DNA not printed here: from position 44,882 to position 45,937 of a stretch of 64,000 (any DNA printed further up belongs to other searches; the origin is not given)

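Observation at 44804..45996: AT-rich two-gene islet (67-aa ORF plus 251-aa coiled-coil/2-TM protein) with its own upstream region, just beyond the ilvC terminator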

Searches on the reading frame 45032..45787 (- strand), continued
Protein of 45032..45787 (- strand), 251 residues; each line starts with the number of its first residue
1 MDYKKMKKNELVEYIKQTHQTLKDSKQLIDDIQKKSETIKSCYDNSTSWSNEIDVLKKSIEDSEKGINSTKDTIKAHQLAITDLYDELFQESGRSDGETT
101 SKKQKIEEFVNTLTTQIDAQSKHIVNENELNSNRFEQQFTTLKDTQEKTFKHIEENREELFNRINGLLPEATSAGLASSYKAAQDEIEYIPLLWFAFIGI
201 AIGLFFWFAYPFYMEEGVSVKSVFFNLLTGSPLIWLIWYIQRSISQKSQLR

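Call 41: find_homologous_proteins(query=A2, max_evalue=1e-8)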
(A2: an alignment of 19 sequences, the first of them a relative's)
Query A2 (19 sequences) (343 aa, profile of the alignment): 433 proteins with E <= 1e-8 among 8000 candidates; the best 120 are listed.
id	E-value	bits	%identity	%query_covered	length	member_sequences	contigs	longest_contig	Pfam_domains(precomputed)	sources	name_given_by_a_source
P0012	1.4e-154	532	32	92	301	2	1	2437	-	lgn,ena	-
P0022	9.2e-154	529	32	92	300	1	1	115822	-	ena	-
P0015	1.9e-153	528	32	92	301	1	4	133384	-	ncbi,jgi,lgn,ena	-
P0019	4.6e-153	527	32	92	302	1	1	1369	-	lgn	-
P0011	9.3e-153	526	34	92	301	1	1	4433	-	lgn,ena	-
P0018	1.3e-152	526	32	92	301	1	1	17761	-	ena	-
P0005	1.4e-152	525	32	92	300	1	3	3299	-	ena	-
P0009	1.1e-151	522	33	92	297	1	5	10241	-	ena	-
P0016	1.4e-151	522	31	92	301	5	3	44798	-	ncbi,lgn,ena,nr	ncbi:MAG: hypothetical protein OXI86_22265 [Candidatus Poribacteria bacterium]|nr:hypothetical prote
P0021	2.5e-148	511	32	92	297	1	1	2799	-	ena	-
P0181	1.2e-146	506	31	90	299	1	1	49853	-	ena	-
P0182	1.3e-136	473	34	74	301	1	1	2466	-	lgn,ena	-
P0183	2.8e-133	462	30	92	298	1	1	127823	-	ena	-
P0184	2.4e-131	456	30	92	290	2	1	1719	-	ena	-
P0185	1.8e-130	453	31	88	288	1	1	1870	-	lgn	-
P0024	1.3e-99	352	41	44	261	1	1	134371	-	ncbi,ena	-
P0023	1.4e-99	351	29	86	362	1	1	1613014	-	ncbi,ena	-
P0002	5.0e-99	350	100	100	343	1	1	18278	-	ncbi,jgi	jgi:hypothetical protein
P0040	5.0e-76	274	52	96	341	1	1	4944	-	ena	-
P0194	1.6e-70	256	49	94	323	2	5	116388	-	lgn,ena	-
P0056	3.6e-57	212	36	93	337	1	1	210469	-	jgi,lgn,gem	-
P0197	6.5e-35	139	27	74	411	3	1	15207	-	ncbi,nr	ncbi:MAG: hypothetical protein LE178_03545 [Endomicrobium sp.]|nr:hypothetical protein [Endomicrobiu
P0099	2.3e-32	131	33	41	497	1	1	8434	-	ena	-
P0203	6.8e-32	129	30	74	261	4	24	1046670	-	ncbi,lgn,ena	-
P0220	3.3e-30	124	27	85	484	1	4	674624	-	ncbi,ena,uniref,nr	ncbi:hypothetical protein [Psychrobacter sp. SZ93C1]|uniref:hypothetical protein n=1 Tax=Psychrobact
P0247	1.6e-28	118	27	84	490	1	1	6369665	-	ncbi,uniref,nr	ncbi:hypothetical protein [Pseudomonas extremorientalis]|uniref:hypothetical protein n=1 Tax=Pseudom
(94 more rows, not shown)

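Call 43: find_encoding_contigs(protein=P0247, flank=8000, max_places=2)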
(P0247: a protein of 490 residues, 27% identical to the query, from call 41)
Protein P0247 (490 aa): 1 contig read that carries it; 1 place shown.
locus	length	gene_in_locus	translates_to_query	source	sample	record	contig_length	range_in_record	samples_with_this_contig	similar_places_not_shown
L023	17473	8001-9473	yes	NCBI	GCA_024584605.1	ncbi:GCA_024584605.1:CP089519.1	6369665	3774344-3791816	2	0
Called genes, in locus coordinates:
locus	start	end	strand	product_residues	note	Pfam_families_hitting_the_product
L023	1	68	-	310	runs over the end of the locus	PF16220:DUF4880, PF04773:FecR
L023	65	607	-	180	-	PF07638:Sigma70_ECF, PF04542:Sigma70_r2, PF08281:Sigma70_r4_2, PF04545:Sigma70_r4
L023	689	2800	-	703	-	PF07715:Plug, PF00593:TonB_dep_Rec_b-barrel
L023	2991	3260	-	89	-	-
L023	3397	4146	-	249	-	-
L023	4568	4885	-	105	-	-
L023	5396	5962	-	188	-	PF27278:YuaE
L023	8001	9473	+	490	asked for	-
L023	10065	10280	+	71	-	-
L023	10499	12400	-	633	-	PF02463:SMC_N (weak), PF13175:AAA_15, PF13476:AAA_23, PF13304:AAA_21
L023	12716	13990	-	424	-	PF00817:IMS, PF11799:IMS_C, PF13438:DUF4113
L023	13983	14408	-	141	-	PF00717:Peptidase_S24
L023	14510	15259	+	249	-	PF02586:SRAP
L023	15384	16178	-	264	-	PF02086:MethyltransfD12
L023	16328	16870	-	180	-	-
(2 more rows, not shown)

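Call 55: search_protein_families(library=padloc, proteins=[P0002, P0194, P0013, P0016, P0247, P0220, P0203, P0197, P0056], max_evalue=0.001)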
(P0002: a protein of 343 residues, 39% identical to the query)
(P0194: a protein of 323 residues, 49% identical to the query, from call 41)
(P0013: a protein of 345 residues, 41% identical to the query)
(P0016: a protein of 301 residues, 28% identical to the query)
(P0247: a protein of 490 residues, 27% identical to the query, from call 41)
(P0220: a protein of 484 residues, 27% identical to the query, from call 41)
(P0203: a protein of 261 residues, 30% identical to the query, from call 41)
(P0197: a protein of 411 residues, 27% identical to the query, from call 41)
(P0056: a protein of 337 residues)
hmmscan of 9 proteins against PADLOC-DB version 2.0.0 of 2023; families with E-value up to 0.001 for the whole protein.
P0002 (343 aa): 5 families
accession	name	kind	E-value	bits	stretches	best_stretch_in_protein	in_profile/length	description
PDLC00551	JetC2|JetC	-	1.7e-05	20.9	1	25-169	844-986/1365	DUF3584 domain; MukB-like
PDLC00601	ZorA1|ZorA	-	0.00013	18.8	1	35-162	557-688/699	MotA/ExbB/TolQ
PDLC03865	LmuB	-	0.00013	18.4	1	11-196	639-823/1007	-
PDLC00514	JetC1|JetC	-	0.00014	17.9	1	8-158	596-748/1117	DUF3584 domain; MukB-like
PDLC00518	JetC1|JetC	-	0.00097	15.1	0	10-195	663-841/1112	DUF3584 domain; MukB-like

P0194 (323 aa): 2 families
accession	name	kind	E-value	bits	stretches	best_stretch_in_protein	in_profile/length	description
PDLC00648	ZorA3|ZorA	-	3.2e-05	20.8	1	16-173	364-518/692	MotA/ExbB/TolQ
PDLC03841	LeoBC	-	0.00012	19.4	1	15-280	324-536/601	-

P0013 (345 aa): 3 families
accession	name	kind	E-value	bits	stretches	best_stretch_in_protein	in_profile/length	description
PDLC00580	JetC3|JetC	-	3.5e-05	20.3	1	17-175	209-366/1068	DUF3584 domain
PDLC00513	JetC1|JetC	-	0.00034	16.7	1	10-182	649-822/1140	DUF3584 domain; MukB-like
PDLC02730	PbeC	-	0.00042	17.2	1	15-171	365-527/651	PbeC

P0016 (301 aa): 4 families
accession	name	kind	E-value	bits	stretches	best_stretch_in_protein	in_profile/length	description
PDLC03865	LmuB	-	0.0001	18.6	1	12-139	239-766/1007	-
PDLC00553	JetC2|JetC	-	0.00017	17.6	1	24-141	852-969/1361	DUF3584 domain; MukB-like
PDLC00006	DruC1|DruC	-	0.00021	17.9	1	20-139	190-308/626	Unknown function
PDLC03841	LeoBC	-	0.00067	16.9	0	26-252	290-530/601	-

P0247 (490 aa): 0 families

P0220 (484 aa): 0 families

P0203 (261 aa): 0 families

P0197 (411 aa): 5 families
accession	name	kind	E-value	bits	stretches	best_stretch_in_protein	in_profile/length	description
PDLC00580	JetC3|JetC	-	1.4e-05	21.5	1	121-244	266-386/1068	DUF3584 domain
PDLC02740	PbeC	-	0.00019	18.4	1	130-244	314-461/648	PbeC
PDLC00551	JetC2|JetC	-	0.00028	16.9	1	131-243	852-966/1365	DUF3584 domain; MukB-like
PDLC00518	JetC1|JetC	-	0.00043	16.2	1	129-269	642-782/1112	DUF3584 domain; MukB-like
PDLC02714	PbeC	-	0.00088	16.2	0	126-243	346-463/651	PbeC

P0056 (337 aa): 0 families

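Call 56: predict_structure(alignment_id=A4)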
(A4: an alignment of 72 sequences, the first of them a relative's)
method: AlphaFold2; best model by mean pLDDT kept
length: 323 residues; sequences in the alignment: 72
mean_pLDDT: 82.7   pTM: 0.43
mean pLDDT of the five models: 82.7, 82.5, 81.4, 80.9, 78.8
residues with pLDDT >= 90: 105; 70-90: 169; 50-70: 39; < 50: 10
segments of 3 or more residues with pLDDT < 50: 162-167
pLDDT, mean of each block of 10 residues (from residue 1): 84 89 88 88 84 86 88 85 62 68 89 91 91 92 93 82 51 73 89 96 92 92 94 92 86 83 79 87 80 64 77 61 50
secondary structure, 60 per line:
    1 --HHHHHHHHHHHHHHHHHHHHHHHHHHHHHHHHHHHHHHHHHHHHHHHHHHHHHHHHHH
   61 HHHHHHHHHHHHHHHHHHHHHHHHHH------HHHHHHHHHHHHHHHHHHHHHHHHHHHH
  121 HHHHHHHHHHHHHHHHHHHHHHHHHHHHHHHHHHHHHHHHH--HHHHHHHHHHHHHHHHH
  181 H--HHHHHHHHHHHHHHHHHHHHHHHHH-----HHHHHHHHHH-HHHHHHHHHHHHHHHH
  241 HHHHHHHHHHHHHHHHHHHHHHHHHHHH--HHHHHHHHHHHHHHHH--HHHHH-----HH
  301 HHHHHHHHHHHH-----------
elements in order: H3-86 H93-161 H164-181 H184-208 H214-223 H225-268 H271-286 H289-293 H299-312

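Call 60: fold_search(model_id=the predicted structure, library=pdb)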
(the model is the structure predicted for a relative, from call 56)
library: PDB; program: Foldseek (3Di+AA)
matches with E <= 10: 45; with E <= 0.001: 0
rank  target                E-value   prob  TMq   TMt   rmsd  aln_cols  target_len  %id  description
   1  9g0c_A                8.2e-01  0.28  0.23  0.40   7.5       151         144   11  Structure of human Mical1 bMERB_V978A_V985A domain:Rab10 complex. (released 2025-07-02)
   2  6zsi_D                8.8e-01  0.25  0.20  0.38  10.2       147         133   12  The mechanism of activation of the actin binding protein EHBP1 by Rab8 family members. (released 2020-09-02)
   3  6zsj_D                1.0e+00  0.23  0.20  0.39   9.5       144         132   12  The mechanism of activation of the actin binding protein EHBP1 by Rab8 family members. (released 2020-09-02)
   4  6zsj_C                1.1e+00  0.23  0.20  0.39   9.1       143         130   12  The mechanism of activation of the actin binding protein EHBP1 by Rab8 family members. (released 2020-09-02)
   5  6zsi_C                1.2e+00  0.20  0.20  0.40   8.5       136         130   13  The mechanism of activation of the actin binding protein EHBP1 by Rab8 family members. (released 2020-09-02)
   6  8s2f_BBB              2.6e+00  0.08  0.16  0.26  11.1       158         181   13  Crystal structure of Borrelia burgdorferi paralogous family 12 outer surface protein BBH37 (released 2025-03-05)
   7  8i21_A                2.8e+00  0.06  0.16  0.19  36.6       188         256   14  Cryo-EM structure of 6-subunit Smc5/6 arm region (released 2024-06-26)
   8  5lpn_B                3.0e+00  0.09  0.20  0.34   7.7       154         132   10  Structure of human Rab10 in complex with the bMERB domain of Mical-1 (released 2016-08-24)
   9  5j1g_A                3.0e+00  0.08  0.17  0.22  11.8       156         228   15  Structure of the spectrin repeats 7 and 8 of the plakin domain of plectin (released 2016-07-20)
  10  5szh_A                3.2e+00  0.11  0.22  0.37   8.0       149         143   13  Structure of human Rab1b in complex with the bMERB domain of Mical-cL (released 2016-08-24)
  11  3caz_A                3.4e+00  0.08  0.17  0.24  13.2       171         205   15  Crystal structure of a BAR protein from Galdieria sulphuraria (released 2008-03-04)
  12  9ewy                  3.6e+00  0.07  0.17  0.09  11.2       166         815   13  CryoEM structure of human MICAL1 (released 2024-11-20)
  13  5h7a_B                3.6e+00  0.04  0.12  0.18  25.4       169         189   15  Crystal structure of a repeat protein with four Protein A repeat module (released 2017-06-28)
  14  4tko                  3.9e+00  0.09  0.21  0.21  23.0       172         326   18  Structure of the periplasmic adaptor protein EmrA (released 2014-07-09)
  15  4i1q_B                3.9e+00  0.08  0.19  0.26  12.1       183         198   12  Crystal Structure of hBRAP1 N-BAR domain (released 2013-02-06)
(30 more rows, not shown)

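Call 62: search_solved_structures(query=A4, max_evalue=1)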
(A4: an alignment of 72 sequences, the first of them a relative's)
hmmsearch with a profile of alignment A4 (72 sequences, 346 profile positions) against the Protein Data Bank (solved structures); distinct sequences matched with E-value up to 1: 368 (the best 60 are shown).
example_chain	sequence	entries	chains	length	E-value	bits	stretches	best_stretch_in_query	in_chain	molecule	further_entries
9y5h_B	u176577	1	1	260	2e-06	30.4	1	22-170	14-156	sc-t-SNARE-diff-#3.3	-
3ja6_H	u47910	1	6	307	6.1e-06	28.9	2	26-165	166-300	Methyl-accepting chemotaxis protein 2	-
2ch7_B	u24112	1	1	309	7.3e-06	28.6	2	26-165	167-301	METHYL-ACCEPTING CHEMOTAXIS PROTEIN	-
2ch7_A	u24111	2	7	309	1e-05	28.1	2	39-165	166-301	METHYL-ACCEPTING CHEMOTAXIS PROTEIN | Methyl-accepting chemotaxis protein 2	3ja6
5xg2_A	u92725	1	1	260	2.8e-05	26.7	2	28-151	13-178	Chromosome partition protein Smc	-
6w08_A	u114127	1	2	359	5.9e-05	25.6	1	9-120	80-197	Motility Associated Killing Factor E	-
8qox_B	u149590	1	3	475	7e-05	25.4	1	19-120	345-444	Conserved membrane protein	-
4tql_A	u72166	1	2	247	7.9e-05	25.2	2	52-173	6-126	Three helix bundle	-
7tdz_r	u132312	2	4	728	0.00017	24.2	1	27-171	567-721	Nup88A protein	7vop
7fik_Y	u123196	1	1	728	0.00017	24.2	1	27-171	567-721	Nucleoporin Nup88A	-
6tao_A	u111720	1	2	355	0.00019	24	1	9-120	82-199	Non-hemolytic enterotoxin lytic component L1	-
9r1o_A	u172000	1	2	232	0.00023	23.7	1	10-166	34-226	sc-apCC-6-DPH-NR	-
3j2o_A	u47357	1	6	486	0.00081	21.9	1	29-121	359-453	Fibritin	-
8afl_A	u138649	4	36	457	0.0011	21.5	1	28-172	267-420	Crescentin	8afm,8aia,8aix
7nmq_A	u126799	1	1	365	0.0011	21.4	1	39-161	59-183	Hemolysin BL lytic component L1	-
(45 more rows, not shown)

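Call 68: find_encoding_contigs(protein=P0194, flank=8000, max_places=4)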
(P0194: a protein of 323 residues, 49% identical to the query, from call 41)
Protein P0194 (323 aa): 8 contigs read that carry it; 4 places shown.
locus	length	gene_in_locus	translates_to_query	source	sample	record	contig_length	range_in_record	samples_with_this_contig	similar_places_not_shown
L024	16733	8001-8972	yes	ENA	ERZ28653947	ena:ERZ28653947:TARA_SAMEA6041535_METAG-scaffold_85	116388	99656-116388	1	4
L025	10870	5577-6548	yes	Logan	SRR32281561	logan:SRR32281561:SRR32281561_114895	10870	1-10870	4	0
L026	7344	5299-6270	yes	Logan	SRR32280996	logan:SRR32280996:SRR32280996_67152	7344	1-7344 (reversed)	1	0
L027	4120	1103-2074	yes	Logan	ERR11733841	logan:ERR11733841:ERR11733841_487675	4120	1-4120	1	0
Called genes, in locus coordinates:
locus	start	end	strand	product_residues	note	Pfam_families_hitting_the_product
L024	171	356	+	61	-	-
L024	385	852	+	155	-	-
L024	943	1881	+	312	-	-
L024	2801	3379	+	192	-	PF01420:Methylase_S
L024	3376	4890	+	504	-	PF12161:HsdM_N, PF02384:N6_Mtase, PF01170:UPF0020 (weak)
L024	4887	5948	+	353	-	PF13310:Virulence_RhuM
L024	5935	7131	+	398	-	PF01420:Methylase_S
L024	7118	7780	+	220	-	PF02498:Bro-N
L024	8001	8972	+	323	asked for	-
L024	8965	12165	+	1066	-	PF04313:HSDR_N, PF04851:ResIII, PF18766:SWI2_SNF2, PF22679:T1R_D3-like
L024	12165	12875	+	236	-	PF01863:YgjP-like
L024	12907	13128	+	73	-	PF28123:DUF8370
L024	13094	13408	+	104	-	PF20464:MmeI_N (weak)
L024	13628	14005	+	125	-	-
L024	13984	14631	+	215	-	PF22322:DUF6973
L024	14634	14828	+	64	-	PF12728:HTH_17, PF13411:MerR_1, PF00376:MerR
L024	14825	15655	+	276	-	PF14267:DUF4357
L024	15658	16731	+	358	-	?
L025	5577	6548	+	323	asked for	-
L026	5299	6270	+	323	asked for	-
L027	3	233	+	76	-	?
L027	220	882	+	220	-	PF02498:Bro-N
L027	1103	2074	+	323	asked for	-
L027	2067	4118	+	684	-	?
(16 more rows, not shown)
